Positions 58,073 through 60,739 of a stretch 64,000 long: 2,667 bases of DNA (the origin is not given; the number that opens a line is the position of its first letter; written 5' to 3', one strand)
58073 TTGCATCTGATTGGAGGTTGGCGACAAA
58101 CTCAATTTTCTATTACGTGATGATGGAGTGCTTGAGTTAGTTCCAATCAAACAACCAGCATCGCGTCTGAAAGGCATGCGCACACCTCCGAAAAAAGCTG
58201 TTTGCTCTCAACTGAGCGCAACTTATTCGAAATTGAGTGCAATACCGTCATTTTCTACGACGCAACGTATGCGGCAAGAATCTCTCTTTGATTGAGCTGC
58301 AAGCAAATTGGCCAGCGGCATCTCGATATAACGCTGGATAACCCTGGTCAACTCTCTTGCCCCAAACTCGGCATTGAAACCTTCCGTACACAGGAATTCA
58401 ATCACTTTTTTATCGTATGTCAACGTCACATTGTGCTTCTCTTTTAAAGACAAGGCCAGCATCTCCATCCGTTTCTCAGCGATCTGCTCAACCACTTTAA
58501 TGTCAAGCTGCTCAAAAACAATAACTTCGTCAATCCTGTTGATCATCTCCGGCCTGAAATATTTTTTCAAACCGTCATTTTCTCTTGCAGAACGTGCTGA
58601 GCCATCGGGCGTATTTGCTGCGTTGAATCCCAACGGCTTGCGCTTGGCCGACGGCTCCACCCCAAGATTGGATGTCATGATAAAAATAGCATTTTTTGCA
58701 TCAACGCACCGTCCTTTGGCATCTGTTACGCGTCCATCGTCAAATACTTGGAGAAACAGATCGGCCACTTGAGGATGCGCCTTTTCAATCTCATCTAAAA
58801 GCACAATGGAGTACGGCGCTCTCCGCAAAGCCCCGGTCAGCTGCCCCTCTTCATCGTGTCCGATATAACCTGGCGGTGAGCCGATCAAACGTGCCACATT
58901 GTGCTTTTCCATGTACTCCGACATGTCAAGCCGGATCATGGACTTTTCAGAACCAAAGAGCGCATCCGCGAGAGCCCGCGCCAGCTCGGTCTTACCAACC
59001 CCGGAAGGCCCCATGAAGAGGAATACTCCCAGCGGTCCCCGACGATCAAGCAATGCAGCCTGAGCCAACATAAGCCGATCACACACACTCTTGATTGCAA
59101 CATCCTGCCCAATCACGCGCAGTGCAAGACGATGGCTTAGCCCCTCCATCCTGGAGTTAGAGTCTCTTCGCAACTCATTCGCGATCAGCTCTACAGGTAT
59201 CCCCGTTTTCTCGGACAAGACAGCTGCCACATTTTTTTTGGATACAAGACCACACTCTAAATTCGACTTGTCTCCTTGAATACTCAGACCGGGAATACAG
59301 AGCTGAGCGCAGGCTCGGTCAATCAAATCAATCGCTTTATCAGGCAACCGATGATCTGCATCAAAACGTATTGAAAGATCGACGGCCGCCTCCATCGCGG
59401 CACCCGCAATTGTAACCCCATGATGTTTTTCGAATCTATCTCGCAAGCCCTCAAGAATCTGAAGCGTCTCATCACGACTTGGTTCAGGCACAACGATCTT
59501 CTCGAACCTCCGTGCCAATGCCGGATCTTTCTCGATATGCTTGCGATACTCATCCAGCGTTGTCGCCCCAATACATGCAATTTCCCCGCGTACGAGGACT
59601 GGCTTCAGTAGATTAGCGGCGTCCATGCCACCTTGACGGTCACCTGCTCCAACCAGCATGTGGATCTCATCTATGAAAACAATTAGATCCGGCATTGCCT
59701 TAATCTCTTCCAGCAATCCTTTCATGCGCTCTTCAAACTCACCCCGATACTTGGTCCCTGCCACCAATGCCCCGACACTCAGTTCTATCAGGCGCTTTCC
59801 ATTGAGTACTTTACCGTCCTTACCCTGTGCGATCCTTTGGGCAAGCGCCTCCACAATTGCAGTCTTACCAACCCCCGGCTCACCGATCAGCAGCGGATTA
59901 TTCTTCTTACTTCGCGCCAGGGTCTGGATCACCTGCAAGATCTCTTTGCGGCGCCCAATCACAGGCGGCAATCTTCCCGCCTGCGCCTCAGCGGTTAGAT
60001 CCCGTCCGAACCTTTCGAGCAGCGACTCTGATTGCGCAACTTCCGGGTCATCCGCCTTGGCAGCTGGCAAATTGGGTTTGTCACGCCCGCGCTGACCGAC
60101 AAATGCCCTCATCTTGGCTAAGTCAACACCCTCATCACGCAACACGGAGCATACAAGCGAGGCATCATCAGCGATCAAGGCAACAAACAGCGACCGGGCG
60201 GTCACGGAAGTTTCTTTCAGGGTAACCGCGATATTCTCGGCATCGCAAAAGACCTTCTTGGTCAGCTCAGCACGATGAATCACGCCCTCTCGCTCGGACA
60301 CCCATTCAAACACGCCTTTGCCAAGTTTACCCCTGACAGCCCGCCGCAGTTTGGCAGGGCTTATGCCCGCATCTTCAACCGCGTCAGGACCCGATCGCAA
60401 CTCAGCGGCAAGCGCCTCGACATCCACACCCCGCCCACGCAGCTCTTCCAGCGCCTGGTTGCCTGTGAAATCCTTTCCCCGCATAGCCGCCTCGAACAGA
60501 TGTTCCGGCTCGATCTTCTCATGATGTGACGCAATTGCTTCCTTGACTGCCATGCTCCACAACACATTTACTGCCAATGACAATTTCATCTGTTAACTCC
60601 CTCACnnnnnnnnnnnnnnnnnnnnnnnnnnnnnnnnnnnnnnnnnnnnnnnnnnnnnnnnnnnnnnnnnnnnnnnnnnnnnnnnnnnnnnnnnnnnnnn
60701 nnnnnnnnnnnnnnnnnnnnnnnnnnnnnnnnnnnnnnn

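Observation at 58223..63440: Candidate novel system: AbiEi regulator, AbiEii stub, FHA/Zn-ribbon Ser/Thr kinase, PP2C phosphatase and ClpA/C-type AAA+ unfoldase in one translationally coupled operon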

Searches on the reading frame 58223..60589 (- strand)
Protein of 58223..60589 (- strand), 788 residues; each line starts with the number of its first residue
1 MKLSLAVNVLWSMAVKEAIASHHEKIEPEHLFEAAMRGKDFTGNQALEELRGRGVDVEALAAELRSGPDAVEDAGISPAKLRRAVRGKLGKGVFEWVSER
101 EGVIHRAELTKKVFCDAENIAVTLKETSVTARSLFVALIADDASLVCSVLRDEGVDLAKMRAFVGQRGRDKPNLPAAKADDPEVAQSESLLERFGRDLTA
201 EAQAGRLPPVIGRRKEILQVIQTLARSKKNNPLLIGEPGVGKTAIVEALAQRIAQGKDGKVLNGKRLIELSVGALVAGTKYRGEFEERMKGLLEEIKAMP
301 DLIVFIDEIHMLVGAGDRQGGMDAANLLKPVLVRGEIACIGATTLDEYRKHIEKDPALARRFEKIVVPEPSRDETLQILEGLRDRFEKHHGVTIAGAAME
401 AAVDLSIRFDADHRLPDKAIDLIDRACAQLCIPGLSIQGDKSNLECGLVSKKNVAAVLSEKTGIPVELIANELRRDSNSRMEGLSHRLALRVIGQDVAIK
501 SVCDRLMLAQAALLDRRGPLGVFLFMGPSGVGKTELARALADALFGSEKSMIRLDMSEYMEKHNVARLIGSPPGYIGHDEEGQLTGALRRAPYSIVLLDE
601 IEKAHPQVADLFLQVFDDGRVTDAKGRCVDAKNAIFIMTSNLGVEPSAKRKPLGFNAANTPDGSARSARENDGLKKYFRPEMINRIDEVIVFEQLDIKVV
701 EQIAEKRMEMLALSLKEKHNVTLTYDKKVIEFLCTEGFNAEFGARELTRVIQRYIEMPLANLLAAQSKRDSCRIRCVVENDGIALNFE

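Call 3: search_protein_families(library=pfam, proteins=[window:58223-60589:-], max_evalue=0.01)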
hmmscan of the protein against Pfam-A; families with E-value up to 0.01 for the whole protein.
window:58223-60589:- (788 aa): 41 families (the best 25 are shown)
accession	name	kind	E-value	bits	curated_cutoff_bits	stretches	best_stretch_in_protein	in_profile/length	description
PF07724.20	AAA_2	-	1.2e-65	221.1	27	2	519-689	2-166/166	AAA domain (Cdc48 subfamily)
PF00004.35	AAA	-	4.8e-28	98.6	21.2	2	233-366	2-127/131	ATPase family associated with various cellular activities (AAA)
PF17871.7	AAA_lid_9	-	6.5e-22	77.9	22.8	1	371-439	1-69/104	AAA lid domain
PF07728.20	AAA_5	-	1e-17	64.9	22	2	523-642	2-123/139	AAA domain (dynein-related subfamily)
PF10431.15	ClpB_D2-small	-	6.9e-17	61.7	21.9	1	695-774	1-79/81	C-terminal, D2-small domain, of ClpB protein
PF00158.32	Sigma54_activat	-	6.7e-12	45.8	20.2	1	524-624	26-125/168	Sigma-54 interaction domain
PF13191.12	AAA_16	-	3.1e-11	44.5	32.6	1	210-265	2-59/167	AAA ATPase domain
PF13401.12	AAA_22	-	1.3e-09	38.9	27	2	521-605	6-97/130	AAA domain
PF05621.17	TniB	-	9.4e-09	35.4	22.4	1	220-369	26-186/189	Bacterial TniB protein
PF05496.18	RuvB_N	-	1.3e-07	32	27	0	498-544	11-57/159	Holliday junction DNA helicase RuvB P-loop domain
PF20720.3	nSTAND3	-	1.5e-07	31.7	27.2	0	228-255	16-43/155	Novel STAND NTPase 3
PF12775.13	AAA_7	-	4e-07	30.2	25.8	0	223-256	27-60/181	P-loop containing dynein motor region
PF02861.25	Clp_N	-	5.6e-07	30.1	20.7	0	14-64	1-48/53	Clp amino terminal domain, pathogenicity island component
PF01695.23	IstB_IS21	-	4.5e-06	26.8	24.1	0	227-268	90-132/238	IstB-like ATP binding protein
PF06414.18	Zeta_toxin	-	5.8e-06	26.3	22.3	0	523-563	19-58/199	Zeta toxin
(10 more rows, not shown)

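Call 4: search_protein_families(library=padloc, proteins=[window:58223-60589:-], max_evalue=0.01)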
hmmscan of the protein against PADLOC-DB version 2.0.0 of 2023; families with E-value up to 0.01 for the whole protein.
window:58223-60589:- (788 aa): 19 families
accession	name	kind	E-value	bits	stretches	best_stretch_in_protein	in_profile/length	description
PDLC04606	PDC-M37B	-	4.3e-38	129.5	1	523-645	177-297/390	-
PDLC03838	DolB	-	8e-35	118.8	2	468-647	117-283/375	-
PDLC04605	PDC-M37B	-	1.3e-32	111.6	1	520-644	305-426/518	-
PDLC00915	TRIP13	-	4.7e-11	40.6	2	233-315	67-148/302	TRIP13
PDLC01994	RtcR_PspF1--CARF_AAA_HTH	-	4.4e-10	37.2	2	202-312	155-262/468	-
PDLC04232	IetA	-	3.6e-09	34.5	1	225-311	112-185/330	-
PDLC04140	mad8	-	7.1e-09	33.6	1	524-565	31-70/314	mads_8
PDLC02196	IetA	-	7.8e-06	23.5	0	228-253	121-146/374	-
PDLC00914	TRIP13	-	1.2e-05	22.9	0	512-552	65-103/302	TRIP13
PDLC01993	RtcR--CARF_AAA_HTH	-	2.2e-05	21.1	1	523-620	207-306/523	-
PDLC04702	PDC-M54A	-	5.9e-05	18.7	1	228-257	316-345/1621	-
PDLC01995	RtcR_PspF2--CARF_AAA_HTH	-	6e-05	20.4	1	459-623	130-292/481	-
PDLC02195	IetA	-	6.5e-05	20.4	0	230-253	138-161/395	-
PDLC02630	DrmD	-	0.001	16.7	0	228-267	100-140/260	DrmD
PDLC04236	PDC-M01A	-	0.0013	15.9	0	228-260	62-94/388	-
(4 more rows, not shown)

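Call 5: search_protein_families(library=ncbifam, proteins=[window:58223-60589:-], max_evalue=0.01)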
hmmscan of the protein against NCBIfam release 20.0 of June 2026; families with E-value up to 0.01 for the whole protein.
window:58223-60589:- (788 aa): 59 families (the best 25 are shown)
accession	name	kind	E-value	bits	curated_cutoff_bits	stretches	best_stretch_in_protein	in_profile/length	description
TIGR03346.1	chaperone_ClpB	equivalog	1.1e-221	738.5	1232.1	2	68-431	42-397/853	ATP-dependent chaperone ClpB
TIGR02639.1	ClpA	equivalog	5.5e-207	689.4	993.15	1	7-763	5-719/734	ATP-dependent Clp protease ATP-binding subunit ClpA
TIGR03345.1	VI_ClpV1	equivalog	2.3e-193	644.8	884.95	2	13-432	11-412/852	type VI secretion system ATPase TssH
NF008118.0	PRK10865.1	equivalog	2e-179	598.4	1417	2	73-430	52-401/857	ATP-dependent chaperone ClpB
NF033607.0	disagg_AAA_ClpG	exception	6.8e-178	593.5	1900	2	51-450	108-506/932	AAA family protein disaggregase ClpG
NF033606.1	heat_AAA_ClpK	exception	1.4e-177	592.4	1900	2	449-762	576-882/949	heat shock survival AAA family ATPase ClpK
NF008263.0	PRK11034.1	equivalog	1.5e-160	535.6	1350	1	128-787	102-744/758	ATP-dependent Clp protease ATP-binding subunit ClpA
TIGR03922.1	T7SS_EccA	equivalog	2.7e-11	42.7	466.65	1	229-365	312-445/557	type VII secretion AAA-ATPase EccA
NF003745.1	PRK05342.1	equivalog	7.2e-10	38.3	359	1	648-759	259-380/418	ATP-dependent Clp protease ATP-binding subunit ClpX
NF003229.0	PRK04195.1-5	equivalog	7.5e-09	34.8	280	2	226-253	38-68/413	replication factor C large subunit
NF047784.1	MadB_ATPase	equivalog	1.2e-08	34.5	475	1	511-561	29-71/298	MadB family AAA-type ATPase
TIGR02881.1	spore_V_K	equivalog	1.4e-08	34.1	422.95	1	233-386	46-194/261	stage V sporulation protein K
TIGR01243.1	CDC48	subfamily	3.2e-08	32.4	802.65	1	232-378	215-354/733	CDC48 family AAA ATPase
NF009067.0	PRK12402.1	equivalog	1.3e-07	30.9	317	0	216-295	22-97/340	replication factor C small subunit 2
TIGR03420.1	DnaA_homol_Hda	equivalog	2.5e-07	30.4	194.8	0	213-272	21-82/226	DnaA regulatory inactivator Hda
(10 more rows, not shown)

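Call 30: find_homologous_proteins(query=window:58223-60589:-, max_evalue=1e-30)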
Query window:58223-60589:- (788 aa): 8000 proteins with E <= 1e-30 among 8000 candidates; the best 120 are listed.
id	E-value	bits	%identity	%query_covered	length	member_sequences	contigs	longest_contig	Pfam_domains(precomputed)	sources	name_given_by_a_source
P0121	0.0e+0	1725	100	100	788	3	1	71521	PF02861.26,PF13604.13,PF00004.36,PF13401.13,PF17871.8,PF05496.19,PF07728.21,PF13191.13,PF06414.19,PF01695.24,PF00158.33,PF07724.21,PF12775.14,PF05729.19,PF05621.18,PF10431.16,PF20720.4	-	-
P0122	0.0e+0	1307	77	100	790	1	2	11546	PF13173.13,PF02861.26,PF13671.13,PF00004.36,PF13401.13,PF17871.8,PF13238.13,PF05673.20,PF05496.19,PF01637.25,PF07728.21,PF13191.13,PF06414.19,PF01695.24,PF00158.33,PF07724.21,PF07726.18,PF12775.14,PF05729.19,PF05621.18,PF10431.16,PF20720.4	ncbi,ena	-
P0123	0.0e+0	1294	76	100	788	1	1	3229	PF02861.26,PF13555.13,PF00004.36,PF13401.13,PF17871.8,PF05496.19,PF07728.21,PF13191.13,PF00158.33,PF07724.21,PF12775.14,PF05621.18,PF10431.16,PF13481.13,PF20720.4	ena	-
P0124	0.0e+0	1274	75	100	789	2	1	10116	PF02861.26,PF00004.36,PF13401.13,PF23569.2,PF17871.8,PF13238.13,PF05496.19,PF07728.21,PF13191.13,PF00158.33,PF07724.21,PF12775.14,PF05729.19,PF05621.18,PF10431.16,PF20720.4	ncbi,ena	-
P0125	0.0e+0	1267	74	100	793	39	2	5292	PF13173.13,PF02861.26,PF00004.36,PF13401.13,PF17871.8,PF13238.13,PF05496.19,PF01637.25,PF07728.21,PF13191.13,PF06414.19,PF00158.33,PF07724.21,PF00005.34,PF12775.14,PF05729.19,PF00910.29,PF05621.18,PF10431.16,PF20720.4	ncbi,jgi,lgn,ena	ncbi:MAG: ATP-dependent Clp protease ATP-binding subunit [Kiritimatiellia bacterium]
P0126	0.0e+0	1260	74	100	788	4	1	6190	PF13173.13,PF02861.26,PF13671.13,PF00004.36,PF13401.13,PF17871.8,PF13238.13,PF05496.19,PF01637.25,PF07728.21,PF13191.13,PF06414.19,PF01695.24,PF00158.33,PF07724.21,PF00005.34,PF07726.18,PF12775.14,PF05729.19,PF05621.18,PF10431.16,PF13481.13,PF20720.4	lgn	-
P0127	0.0e+0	1174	69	100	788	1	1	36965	PF13173.13,PF02861.26,PF20030.6,PF00004.36,PF13401.13,PF23569.2,PF17871.8,PF13238.13,PF05496.19,PF01637.25,PF07728.21,PF13191.13,PF01695.24,PF00158.33,PF07724.21,PF07726.18,PF12775.14,PF05729.19,PF05621.18,PF10431.16,PF20720.4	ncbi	-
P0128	0.0e+0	1143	68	100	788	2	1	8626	PF13173.13,PF02861.26,PF00004.36,PF13401.13,PF17871.8,PF13238.13,PF05496.19,PF07728.21,PF13191.13,PF01695.24,PF00158.33,PF07724.21,PF07726.18,PF12775.14,PF05729.19,PF13521.13,PF05621.18,PF10431.16,PF20720.4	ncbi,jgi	jgi:ATP-dependent Clp protease ATP-binding subunit ClpC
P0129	0.0e+0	1095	66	100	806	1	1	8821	PF13173.13,PF02861.26,PF20030.6,PF00004.36,PF13401.13,PF17871.8,PF13238.13,PF05496.19,PF07728.21,PF13191.13,PF01695.24,PF00158.33,PF07724.21,PF07726.18,PF12775.14,PF05729.19,PF13521.13,PF05621.18,PF01078.28,PF10431.16,PF20720.4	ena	-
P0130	0.0e+0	1060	64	99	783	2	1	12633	PF13173.13,PF02861.26,PF13671.13,PF00004.36,PF13401.13,PF17871.8,PF13238.13,PF05496.19,PF07728.21,PF13191.13,PF06414.19,PF01695.24,PF00158.33,PF07724.21,PF12775.14,PF13207.13,PF05621.18,PF10431.16,PF13481.13,PF20720.4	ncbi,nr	ncbi:MAG: ATP-dependent Clp protease ATP-binding subunit [Lentisphaerae bacterium]|nr:ATP-dependent 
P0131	3.0e-293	993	59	100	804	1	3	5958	PF13173.13,PF02861.26,PF00004.36,PF13401.13,PF03193.23,PF17871.8,PF05496.19,PF07728.21,PF13191.13,PF01695.24,PF00158.33,PF07724.21,PF12775.14,PF05729.19,PF10431.16,PF20720.4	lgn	-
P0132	4.7e-287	972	59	99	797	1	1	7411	PF13173.13,PF00004.36,PF13401.13,PF17871.8,PF05496.19,PF07728.21,PF13191.13,PF01695.24,PF00158.33,PF07724.21,PF12775.14,PF05621.18,PF10431.16,PF13481.13,PF20720.4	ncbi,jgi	jgi:ATP-dependent Clp protease ATP-binding subunit ClpA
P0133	2.5e-281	953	56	100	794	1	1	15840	PF02861.26,PF20030.6,PF00004.36,PF13401.13,PF17871.8,PF05496.19,PF07728.21,PF13191.13,PF06414.19,PF01695.24,PF00158.33,PF07724.21,PF05621.18,PF10431.16,PF20720.4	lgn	-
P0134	4.7e-274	929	55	100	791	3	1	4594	PF13173.13,PF02861.26,PF20030.6,PF00004.36,PF13401.13,PF17871.8,PF13238.13,PF05496.19,PF07728.21,PF13191.13,PF01695.24,PF00158.33,PF07724.21,PF00005.34,PF07726.18,PF05621.18,PF01078.28,PF10431.16,PF20720.4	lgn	-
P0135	7.8e-270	915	57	100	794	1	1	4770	PF13173.13,PF02861.26,PF08477.20,PF00004.36,PF13401.13,PF17871.8,PF13238.13,PF05496.19,PF07728.21,PF13191.13,PF01695.24,PF00158.33,PF07724.21,PF12775.14,PF05621.18,PF10431.16,PF20720.4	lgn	-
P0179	1.6e-234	799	51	100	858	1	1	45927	PF02861.26,PF00158.33,PF07724.21,PF05729.19,PF00004.36,PF13401.13,PF17871.8,PF07728.21,PF10431.16,PF20720.4,PF13191.13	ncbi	-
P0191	7.5e-225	767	49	99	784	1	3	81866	PF02861.26,PF00004.36,PF13401.13,PF17871.8,PF01637.25,PF07728.21,PF13191.13,PF00158.33,PF07724.21,PF05729.19,PF10431.16,PF20720.4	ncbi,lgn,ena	-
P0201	1.1e-221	756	50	99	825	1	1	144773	PF00004.36,PF13401.13,PF17871.8,PF05496.19,PF07728.21,PF13191.13,PF06414.19,PF00158.33,PF07724.21,PF12775.14,PF05621.18,PF10431.16,PF20720.4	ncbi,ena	-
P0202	5.5e-221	754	48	99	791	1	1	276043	PF13173.13,PF02861.26,PF00004.36,PF13401.13,PF23569.2,PF17871.8,PF07728.21,PF13191.13,PF00158.33,PF07724.21,PF05621.18,PF10431.16,PF20720.4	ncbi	ncbi:MAG: ATP-dependent Clp protease ATP-binding subunit [Thermodesulfobacteriota bacterium]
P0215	1.9e-217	742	49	99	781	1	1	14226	PF13173.13,PF02861.26,PF00004.36,PF13401.13,PF20703.4,PF17871.8,PF05496.19,PF01637.25,PF07728.21,PF13191.13,PF00158.33,PF07724.21,PF05729.19,PF05621.18,PF10431.16,PF20720.4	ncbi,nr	ncbi:MAG: ATP-dependent Clp protease ATP-binding subunit [Chloroflexi bacterium]|nr:ATP-dependent Cl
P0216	1.9e-217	742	48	99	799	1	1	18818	PF02861.26,PF00004.36,PF13401.13,PF17871.8,PF05496.19,PF07728.21,PF13191.13,PF00158.33,PF07724.21,PF05621.18,PF10431.16,PF20720.4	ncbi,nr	ncbi:MAG: ATP-dependent Clp protease ATP-binding subunit [Deltaproteobacteria bacterium]|nr:ATP-depe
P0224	4.1e-216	738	48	100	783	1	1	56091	PF13173.13,PF02861.26,PF00004.36,PF13401.13,PF17871.8,PF01637.25,PF07728.21,PF13191.13,PF00158.33,PF07724.21,PF12775.14,PF10431.16,PF20720.4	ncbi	-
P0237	4.1e-210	718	56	75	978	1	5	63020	PF02861.26,PF00004.36,PF13401.13,PF17871.8,PF01637.25,PF07728.21,PF13191.13,PF00158.33,PF07724.21,PF12775.14,PF00211.26,PF10431.16,PF20720.4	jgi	-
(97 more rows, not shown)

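Call 32: find_encoding_contigs(protein=P0202, flank=10000, max_places=1)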
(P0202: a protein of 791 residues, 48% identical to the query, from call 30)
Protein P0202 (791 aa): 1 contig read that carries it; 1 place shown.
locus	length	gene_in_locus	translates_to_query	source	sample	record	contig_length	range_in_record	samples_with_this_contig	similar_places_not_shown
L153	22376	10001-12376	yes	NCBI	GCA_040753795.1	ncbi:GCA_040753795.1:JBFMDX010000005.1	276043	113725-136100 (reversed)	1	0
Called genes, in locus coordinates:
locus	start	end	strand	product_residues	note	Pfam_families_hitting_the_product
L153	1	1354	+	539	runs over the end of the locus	PF08019:EptA_B_N, PF00884:Sulfatase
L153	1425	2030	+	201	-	PF22741:PTP-NADK, PF03162:Y_phosphatase2, PF13350:Y_phosphatase3 (faint), PF22784:PTP-SAK (weak), PF22785:Tc-R-P, PF00782:DSPc (weak), PF00102:Y_phosphatase (weak)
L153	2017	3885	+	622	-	PF00884:Sulfatase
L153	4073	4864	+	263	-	-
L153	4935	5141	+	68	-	-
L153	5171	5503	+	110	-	PF28289:BV97_02767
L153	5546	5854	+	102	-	PF01541:GIY-YIG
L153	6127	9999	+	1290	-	PF13432:TPR_16, PF14559:TPR_19, PF13424:TPR_12, PF13432:TPR_16, PF00515:TPR_1, PF13424:TPR_12, PF00515:TPR_1, PF00069:Pkinase, +56 more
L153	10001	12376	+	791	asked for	PF05621:TniB, PF13191:AAA_16 (weak), PF00004:AAA, PF17871:AAA_lid_9, PF00004:AAA, PF07724:AAA_2, PF07728:AAA_5, PF10431:ClpB_D2-small, +6 more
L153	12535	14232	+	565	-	-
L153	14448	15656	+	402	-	PF01520:Amidase_3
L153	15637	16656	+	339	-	PF00012:HSP70 (faint), PF06723:MreB_Mbl, PF00022:Actin (faint), PF25216:Volactin, PF08841:DDR (faint), PF14450:FtsA (weak)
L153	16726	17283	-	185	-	PF21842:DUF6901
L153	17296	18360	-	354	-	PF01757:Acyl_transf_3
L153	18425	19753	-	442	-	PF04015:DUF362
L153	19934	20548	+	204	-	PF00160:Pro_isomerase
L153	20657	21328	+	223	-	PF13489:Methyltransf_23, PF03848:TehB, PF13847:Methyltransf_31, PF08241:Methyltransf_11, PF08242:Methyltransf_12, PF13649:Methyltransf_25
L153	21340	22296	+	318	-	PF01636:APH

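Call 33: find_encoding_contigs(protein=P0201, flank=10000, max_places=1)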
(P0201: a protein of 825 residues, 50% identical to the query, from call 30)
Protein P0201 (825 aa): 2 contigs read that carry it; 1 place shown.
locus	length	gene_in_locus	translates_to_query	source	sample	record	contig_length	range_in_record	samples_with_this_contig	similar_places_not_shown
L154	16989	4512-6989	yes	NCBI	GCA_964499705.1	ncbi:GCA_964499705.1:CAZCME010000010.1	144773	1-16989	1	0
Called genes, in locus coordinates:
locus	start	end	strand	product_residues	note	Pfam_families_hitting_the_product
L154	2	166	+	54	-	?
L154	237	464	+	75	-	-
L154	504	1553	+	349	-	-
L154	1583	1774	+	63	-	-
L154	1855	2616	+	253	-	PF12705:PDDEXK_1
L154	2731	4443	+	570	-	PF00069:Pkinase, PF07714:PK_Tyr_Ser-Thr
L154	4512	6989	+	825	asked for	PF13191:AAA_16 (weak), PF00004:AAA, PF17871:AAA_lid_9, PF00158:Sigma54_activat (weak), PF00004:AAA (weak), PF07724:AAA_2, PF07728:AAA_5, PF10431:ClpB_D2-small, +6 more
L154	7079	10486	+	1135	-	PF00069:Pkinase, PF07714:PK_Tyr_Ser-Thr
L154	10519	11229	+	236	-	-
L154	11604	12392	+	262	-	PF13489:Methyltransf_23, PF05175:MTS (weak), PF01209:Ubie_methyltran (weak), PF08241:Methyltransf_11, PF08242:Methyltransf_12, PF13649:Methyltransf_25, PF13847:Methyltransf_31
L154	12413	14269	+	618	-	-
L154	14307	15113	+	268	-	PF01522:Polysacc_deac_1 (faint)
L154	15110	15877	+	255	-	PF00551:Formyl_trans_N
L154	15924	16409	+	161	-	PF01325:Fe_dep_repress, PF25213:HVO_A0261_N (weak), PF02742:Fe_dep_repr_C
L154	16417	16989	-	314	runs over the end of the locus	PF02401:LYTB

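Call 34: find_encoding_contigs(protein=P0191, flank=10000, max_places=1)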
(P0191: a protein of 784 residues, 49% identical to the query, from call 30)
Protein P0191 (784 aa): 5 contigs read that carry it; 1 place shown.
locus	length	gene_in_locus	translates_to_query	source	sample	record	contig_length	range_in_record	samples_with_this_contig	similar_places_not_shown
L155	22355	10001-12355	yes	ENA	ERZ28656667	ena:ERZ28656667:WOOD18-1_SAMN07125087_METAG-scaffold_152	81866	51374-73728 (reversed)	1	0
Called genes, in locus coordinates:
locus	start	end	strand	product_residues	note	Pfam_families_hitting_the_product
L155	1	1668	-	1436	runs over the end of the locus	PF01869:BcrAD_BadFG, PF09989:DUF2229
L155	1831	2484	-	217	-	PF00119:ATP-synt_A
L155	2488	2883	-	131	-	PF03899:ATP-synt_I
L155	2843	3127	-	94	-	PF09527:ATPase_gene1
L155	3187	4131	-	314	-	PF01073:3Beta_HSD (faint), PF01370:Epimerase, PF02719:Polysacc_synt_2 (faint), PF04321:RmlD_sub_bind (weak), PF16363:GDP_Man_Dehyd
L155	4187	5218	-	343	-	PF01370:Epimerase, PF16363:GDP_Man_Dehyd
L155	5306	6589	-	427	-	PF00202:Aminotran_3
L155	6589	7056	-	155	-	PF22451:NirdL-like_HTH, PF17805:AsnC_trans_reg2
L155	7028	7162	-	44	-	-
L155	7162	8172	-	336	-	PF02661:Fic, PF21247:Fic-like_C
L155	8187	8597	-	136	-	PF01850:PIN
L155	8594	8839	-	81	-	PF04014:MazE_antitoxin (weak)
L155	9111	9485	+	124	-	PF00137:ATP-synt_C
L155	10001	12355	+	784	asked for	PF02861:Clp_N (faint), PF13191:AAA_16 (faint), PF00004:AAA, PF17871:AAA_lid_9, PF00004:AAA, PF07724:AAA_2, PF07728:AAA_5, PF10431:ClpB_D2-small, +5 more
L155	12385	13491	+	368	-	PF00069:Pkinase, PF07714:PK_Tyr_Ser-Thr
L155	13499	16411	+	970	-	PF08238:Sel1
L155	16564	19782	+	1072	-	PF08238:Sel1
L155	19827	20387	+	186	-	-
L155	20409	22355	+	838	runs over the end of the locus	PF00012:HSP70, PF06723:MreB_Mbl (faint)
